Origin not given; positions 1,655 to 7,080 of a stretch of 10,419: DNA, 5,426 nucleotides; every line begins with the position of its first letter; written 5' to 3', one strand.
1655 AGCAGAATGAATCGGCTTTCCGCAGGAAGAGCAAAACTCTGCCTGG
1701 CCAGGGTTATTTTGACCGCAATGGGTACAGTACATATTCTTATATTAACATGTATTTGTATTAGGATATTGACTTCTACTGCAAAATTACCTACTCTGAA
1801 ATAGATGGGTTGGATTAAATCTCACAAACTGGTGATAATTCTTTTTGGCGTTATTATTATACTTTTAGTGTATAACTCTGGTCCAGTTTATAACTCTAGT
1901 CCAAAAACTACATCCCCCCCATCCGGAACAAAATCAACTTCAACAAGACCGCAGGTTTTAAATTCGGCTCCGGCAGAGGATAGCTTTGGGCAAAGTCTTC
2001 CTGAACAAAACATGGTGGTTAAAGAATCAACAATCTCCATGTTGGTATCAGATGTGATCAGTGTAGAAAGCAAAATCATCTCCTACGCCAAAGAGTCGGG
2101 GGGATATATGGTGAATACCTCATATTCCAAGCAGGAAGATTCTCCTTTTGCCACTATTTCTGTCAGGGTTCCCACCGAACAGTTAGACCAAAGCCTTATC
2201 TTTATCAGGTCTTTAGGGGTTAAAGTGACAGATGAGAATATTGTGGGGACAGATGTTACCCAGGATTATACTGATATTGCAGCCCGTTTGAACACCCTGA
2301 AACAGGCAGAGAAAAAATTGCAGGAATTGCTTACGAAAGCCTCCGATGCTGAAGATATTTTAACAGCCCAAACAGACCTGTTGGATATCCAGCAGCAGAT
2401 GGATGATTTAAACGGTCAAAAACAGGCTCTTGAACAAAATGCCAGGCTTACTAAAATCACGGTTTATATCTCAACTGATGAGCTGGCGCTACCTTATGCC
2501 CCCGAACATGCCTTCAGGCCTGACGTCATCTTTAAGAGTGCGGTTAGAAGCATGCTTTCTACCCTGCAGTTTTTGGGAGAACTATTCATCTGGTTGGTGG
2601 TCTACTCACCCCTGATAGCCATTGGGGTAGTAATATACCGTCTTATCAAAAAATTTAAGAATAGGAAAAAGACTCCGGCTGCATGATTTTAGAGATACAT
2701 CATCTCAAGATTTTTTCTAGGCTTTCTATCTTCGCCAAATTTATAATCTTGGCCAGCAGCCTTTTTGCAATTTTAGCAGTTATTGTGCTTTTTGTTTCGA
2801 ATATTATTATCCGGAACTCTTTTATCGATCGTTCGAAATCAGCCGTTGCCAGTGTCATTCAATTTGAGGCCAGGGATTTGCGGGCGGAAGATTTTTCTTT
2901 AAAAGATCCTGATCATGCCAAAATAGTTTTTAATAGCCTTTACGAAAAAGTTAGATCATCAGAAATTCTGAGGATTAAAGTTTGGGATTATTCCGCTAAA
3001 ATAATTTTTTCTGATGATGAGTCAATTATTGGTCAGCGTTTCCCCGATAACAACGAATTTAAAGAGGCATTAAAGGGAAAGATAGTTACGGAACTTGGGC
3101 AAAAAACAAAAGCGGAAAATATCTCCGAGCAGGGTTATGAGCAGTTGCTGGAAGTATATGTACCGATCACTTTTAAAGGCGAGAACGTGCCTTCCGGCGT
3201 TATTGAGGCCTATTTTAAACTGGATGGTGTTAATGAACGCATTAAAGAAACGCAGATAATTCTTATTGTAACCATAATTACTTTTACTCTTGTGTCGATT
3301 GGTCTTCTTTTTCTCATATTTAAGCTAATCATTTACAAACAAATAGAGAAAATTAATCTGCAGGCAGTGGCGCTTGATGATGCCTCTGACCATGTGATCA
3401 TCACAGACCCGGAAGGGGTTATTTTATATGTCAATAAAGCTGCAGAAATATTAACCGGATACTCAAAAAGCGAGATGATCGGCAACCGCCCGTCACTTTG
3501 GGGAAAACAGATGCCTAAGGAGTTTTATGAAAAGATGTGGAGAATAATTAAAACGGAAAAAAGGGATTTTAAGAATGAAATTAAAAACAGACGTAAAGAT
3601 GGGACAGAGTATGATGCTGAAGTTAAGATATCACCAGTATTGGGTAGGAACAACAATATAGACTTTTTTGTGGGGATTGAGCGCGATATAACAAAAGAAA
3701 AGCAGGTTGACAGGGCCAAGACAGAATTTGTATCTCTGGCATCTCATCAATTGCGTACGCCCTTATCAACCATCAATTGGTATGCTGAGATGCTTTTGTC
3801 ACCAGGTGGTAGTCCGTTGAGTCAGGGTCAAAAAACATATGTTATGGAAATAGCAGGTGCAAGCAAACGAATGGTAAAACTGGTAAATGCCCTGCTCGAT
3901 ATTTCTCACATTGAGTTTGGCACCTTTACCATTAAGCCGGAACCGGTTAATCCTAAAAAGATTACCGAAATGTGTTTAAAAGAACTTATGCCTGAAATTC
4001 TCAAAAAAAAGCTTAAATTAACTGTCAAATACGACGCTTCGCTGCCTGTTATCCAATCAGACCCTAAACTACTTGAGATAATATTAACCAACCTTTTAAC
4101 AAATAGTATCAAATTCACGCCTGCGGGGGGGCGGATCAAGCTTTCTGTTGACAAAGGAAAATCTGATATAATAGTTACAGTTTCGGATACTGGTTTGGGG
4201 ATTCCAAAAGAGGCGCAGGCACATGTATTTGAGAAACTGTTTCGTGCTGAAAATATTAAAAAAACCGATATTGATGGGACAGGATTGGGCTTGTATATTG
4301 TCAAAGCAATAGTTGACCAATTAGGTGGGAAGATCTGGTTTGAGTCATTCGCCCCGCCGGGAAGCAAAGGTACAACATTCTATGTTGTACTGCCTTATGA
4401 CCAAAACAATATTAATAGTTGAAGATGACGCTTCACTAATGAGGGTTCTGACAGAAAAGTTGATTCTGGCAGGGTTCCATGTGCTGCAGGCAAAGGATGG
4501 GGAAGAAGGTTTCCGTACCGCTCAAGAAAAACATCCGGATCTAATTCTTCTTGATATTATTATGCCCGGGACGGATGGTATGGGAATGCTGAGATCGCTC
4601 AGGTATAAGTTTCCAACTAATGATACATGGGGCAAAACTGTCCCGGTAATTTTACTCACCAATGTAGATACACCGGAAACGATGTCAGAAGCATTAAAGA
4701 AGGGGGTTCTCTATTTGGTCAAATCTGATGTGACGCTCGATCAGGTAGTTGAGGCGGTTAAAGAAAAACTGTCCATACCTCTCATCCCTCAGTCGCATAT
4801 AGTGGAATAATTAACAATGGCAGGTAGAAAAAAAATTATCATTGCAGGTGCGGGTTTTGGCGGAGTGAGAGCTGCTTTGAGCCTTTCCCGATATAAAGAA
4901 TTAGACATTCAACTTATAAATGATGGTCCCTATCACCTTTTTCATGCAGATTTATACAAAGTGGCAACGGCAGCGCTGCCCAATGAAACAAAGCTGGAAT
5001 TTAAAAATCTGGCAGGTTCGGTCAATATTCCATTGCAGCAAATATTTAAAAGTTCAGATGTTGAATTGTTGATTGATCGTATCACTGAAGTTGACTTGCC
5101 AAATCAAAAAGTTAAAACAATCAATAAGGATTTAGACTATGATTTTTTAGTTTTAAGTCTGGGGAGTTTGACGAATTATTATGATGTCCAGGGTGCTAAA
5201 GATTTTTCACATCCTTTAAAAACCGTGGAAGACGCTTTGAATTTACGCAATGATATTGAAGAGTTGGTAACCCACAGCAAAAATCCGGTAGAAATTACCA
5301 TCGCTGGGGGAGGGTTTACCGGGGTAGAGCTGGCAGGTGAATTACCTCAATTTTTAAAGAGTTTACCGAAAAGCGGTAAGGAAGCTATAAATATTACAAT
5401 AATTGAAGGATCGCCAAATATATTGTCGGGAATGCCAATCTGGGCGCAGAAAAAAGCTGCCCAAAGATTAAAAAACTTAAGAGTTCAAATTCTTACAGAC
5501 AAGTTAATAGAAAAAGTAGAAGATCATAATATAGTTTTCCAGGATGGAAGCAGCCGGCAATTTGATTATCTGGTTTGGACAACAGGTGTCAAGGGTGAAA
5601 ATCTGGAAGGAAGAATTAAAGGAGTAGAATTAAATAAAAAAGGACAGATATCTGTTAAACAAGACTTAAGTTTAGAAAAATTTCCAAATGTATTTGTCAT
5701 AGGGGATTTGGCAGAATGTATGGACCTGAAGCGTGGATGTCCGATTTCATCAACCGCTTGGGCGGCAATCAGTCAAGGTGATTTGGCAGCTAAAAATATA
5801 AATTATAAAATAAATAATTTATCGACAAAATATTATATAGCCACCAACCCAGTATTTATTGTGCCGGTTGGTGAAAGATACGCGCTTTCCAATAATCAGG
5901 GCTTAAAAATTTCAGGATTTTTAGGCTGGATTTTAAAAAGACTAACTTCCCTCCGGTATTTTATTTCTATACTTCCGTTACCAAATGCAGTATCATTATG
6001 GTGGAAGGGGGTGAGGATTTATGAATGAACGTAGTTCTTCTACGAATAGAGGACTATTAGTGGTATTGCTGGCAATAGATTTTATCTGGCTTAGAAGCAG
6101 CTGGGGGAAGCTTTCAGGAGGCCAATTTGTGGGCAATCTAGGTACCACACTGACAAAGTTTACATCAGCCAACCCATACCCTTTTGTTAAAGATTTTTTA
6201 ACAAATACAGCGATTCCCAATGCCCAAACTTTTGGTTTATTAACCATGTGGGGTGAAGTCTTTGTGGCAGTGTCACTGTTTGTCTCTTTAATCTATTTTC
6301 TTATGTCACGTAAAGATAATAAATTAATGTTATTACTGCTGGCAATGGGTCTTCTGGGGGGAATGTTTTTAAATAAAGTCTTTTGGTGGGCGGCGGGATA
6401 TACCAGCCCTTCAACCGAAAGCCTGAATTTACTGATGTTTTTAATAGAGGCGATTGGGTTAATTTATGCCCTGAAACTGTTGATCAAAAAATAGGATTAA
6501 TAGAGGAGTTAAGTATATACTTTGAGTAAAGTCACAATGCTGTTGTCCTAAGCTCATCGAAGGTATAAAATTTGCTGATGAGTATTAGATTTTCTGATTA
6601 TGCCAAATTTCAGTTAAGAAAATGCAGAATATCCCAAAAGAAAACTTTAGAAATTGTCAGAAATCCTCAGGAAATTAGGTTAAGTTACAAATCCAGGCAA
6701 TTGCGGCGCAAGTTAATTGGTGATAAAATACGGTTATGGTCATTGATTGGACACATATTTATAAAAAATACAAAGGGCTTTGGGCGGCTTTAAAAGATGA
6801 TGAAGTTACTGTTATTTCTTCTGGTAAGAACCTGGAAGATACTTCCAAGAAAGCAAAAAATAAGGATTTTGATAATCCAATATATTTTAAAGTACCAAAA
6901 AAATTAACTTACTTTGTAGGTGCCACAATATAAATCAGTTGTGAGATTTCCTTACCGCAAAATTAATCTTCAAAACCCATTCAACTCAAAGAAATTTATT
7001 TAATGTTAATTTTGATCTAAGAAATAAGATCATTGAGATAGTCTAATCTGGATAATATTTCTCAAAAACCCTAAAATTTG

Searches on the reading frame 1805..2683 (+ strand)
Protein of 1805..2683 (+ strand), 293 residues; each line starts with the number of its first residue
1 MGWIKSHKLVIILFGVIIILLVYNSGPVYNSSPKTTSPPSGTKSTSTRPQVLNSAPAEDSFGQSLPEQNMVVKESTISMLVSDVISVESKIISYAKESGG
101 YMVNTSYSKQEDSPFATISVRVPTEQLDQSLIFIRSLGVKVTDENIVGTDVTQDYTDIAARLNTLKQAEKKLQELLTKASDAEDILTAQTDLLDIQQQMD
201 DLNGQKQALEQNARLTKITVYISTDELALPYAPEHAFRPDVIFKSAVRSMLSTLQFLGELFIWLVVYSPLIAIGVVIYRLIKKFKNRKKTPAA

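Call 7: search_protein_families(library=pfam, proteins=[window:1805-2683:+], max_evalue=0.1)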
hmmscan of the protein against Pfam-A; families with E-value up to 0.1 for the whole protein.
window:1805-2683:+ (293 aa): 3 families
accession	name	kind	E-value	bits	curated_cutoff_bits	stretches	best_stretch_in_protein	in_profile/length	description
PF14257.11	DUF4349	-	4.9e-37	127.8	27.7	1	70-278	2-209/213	Domain of unknown function (DUF4349)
PF03127.19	GAT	-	0.04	14.6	31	0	163-188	31-53/77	GAT domain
PF17526.7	DUF5448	-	0.076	13.7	25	0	135-205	25-96/118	Family of unknown function (DUF5448)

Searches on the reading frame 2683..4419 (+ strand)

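Call 7: search_protein_families(library=pfam, proteins=[window:2683-4419:+], max_evalue=0.1)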
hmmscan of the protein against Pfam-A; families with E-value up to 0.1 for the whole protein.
window:2683-4419:+ (579 aa): 11 families
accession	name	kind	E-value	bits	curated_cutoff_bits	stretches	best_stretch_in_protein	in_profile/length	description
PF02518.31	HATPase_c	-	2.2e-27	96.1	26.4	1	460-573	2-110/111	Histidine kinase-, DNA gyrase B-, and HSP90-like ATPase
PF13426.13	PAS_9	-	2.1e-16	60.5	27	1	236-338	2-103/103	PAS domain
PF00512.31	HisKA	-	4.3e-15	55.9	26.9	1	345-411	1-64/66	His Kinase A (phospho-acceptor) domain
PF00989.32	PAS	-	1.6e-14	54.3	22.6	1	230-336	6-113/113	PAS fold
PF08448.16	PAS_4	-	9e-09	36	23.1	1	231-340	1-109/110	PAS fold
PF08447.18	PAS_3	-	4.3e-08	33.7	25.6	1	247-332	1-88/89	PAS fold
PF13188.13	PAS_8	-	8.6e-05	22.7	21.8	1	230-267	6-40/65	PAS domain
PF24820.1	Diguanyl_cycl_sensor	-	0.00014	22.2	28.1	1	235-319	6-96/109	Diguanylate cyclase-like sensor domain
PF13581.12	HATPase_c_2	-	0.00083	19.8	27.4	1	467-547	35-112/127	Histidine kinase-like ATPase domain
PF14501.12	HATPase_c_5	-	0.0031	17.8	22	1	466-553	8-88/102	GHKL domain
PF10546.14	P63C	-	0.085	13.9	26.1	0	270-302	10-39/93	P63C domain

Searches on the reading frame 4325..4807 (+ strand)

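Call 7: search_protein_families(library=pfam, proteins=[window:4325-4807:+], max_evalue=0.1)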
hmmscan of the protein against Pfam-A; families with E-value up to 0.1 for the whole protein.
window:4325-4807:+ (161 aa): 1 family
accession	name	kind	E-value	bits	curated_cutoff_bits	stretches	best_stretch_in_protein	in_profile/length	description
PF00072.30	Response_reg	-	4e-20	72.5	30.2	1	29-145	1-110/111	Response regulator receiver domain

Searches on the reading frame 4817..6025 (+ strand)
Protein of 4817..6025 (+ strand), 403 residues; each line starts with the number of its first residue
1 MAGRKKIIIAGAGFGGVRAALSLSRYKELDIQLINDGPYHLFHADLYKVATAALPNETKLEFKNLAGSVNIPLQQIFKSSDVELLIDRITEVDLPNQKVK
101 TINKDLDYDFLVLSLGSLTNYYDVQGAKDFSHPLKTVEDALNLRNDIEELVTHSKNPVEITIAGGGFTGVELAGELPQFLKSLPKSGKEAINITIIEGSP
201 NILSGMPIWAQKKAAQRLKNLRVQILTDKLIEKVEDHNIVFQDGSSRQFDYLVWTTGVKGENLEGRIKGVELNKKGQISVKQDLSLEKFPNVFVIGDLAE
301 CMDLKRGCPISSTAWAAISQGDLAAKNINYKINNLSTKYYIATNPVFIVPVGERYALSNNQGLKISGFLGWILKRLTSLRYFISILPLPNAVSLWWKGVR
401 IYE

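Call 7: search_protein_families(library=pfam, proteins=[window:4817-6025:+], max_evalue=0.1)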
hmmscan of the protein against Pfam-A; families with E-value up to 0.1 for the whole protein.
window:4817-6025:+ (403 aa): 3 families
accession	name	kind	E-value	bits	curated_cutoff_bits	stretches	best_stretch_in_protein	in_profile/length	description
PF07992.20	Pyr_redox_2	-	2.2e-38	132.8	26.1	1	6-308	2-278/291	Pyridine nucleotide-disulphide oxidoreductase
PF00070.33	Pyr_redox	-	2.1e-08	35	22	1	160-237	2-69/82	Pyridine nucleotide-disulphide oxidoreductase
PF13454.12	NAD_binding_9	-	0.0019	18.6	21.8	0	162-223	2-55/155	FAD-NAD(P)-binding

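Call 36: find_encoding_contigs(protein=window:4817-6025:+, flank=10000, max_places=4)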
Protein window:4817-6025:+ (403 aa): no gene with exactly this product is on record in the collection.

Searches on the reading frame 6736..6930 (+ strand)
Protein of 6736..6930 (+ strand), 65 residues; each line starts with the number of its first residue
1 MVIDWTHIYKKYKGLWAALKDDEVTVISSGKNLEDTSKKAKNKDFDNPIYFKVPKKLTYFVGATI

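Call 7: search_protein_families(library=pfam, proteins=[window:6736-6930:+], max_evalue=0.1)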
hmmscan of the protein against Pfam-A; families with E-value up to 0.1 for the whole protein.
window:6736-6930:+ (65 aa): 4 families
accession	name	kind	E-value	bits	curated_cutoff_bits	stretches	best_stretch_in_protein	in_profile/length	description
PF18929.5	DUF5678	-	5.9e-08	32.9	23.2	1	10-56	4-49/49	Family of unknown function (DUF5678)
PF11623.14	NdhS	-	0.069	13.2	27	1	2-32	9-39/52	NAD(P)H dehydrogenase subunit S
PF06079.17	Apyrase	-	0.077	12.7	27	1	10-44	100-134/291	Apyrase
PF10787.14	YfmQ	-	0.088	12.9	22.9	1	8-51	29-71/133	Uncharacterised protein from bacillus cereus group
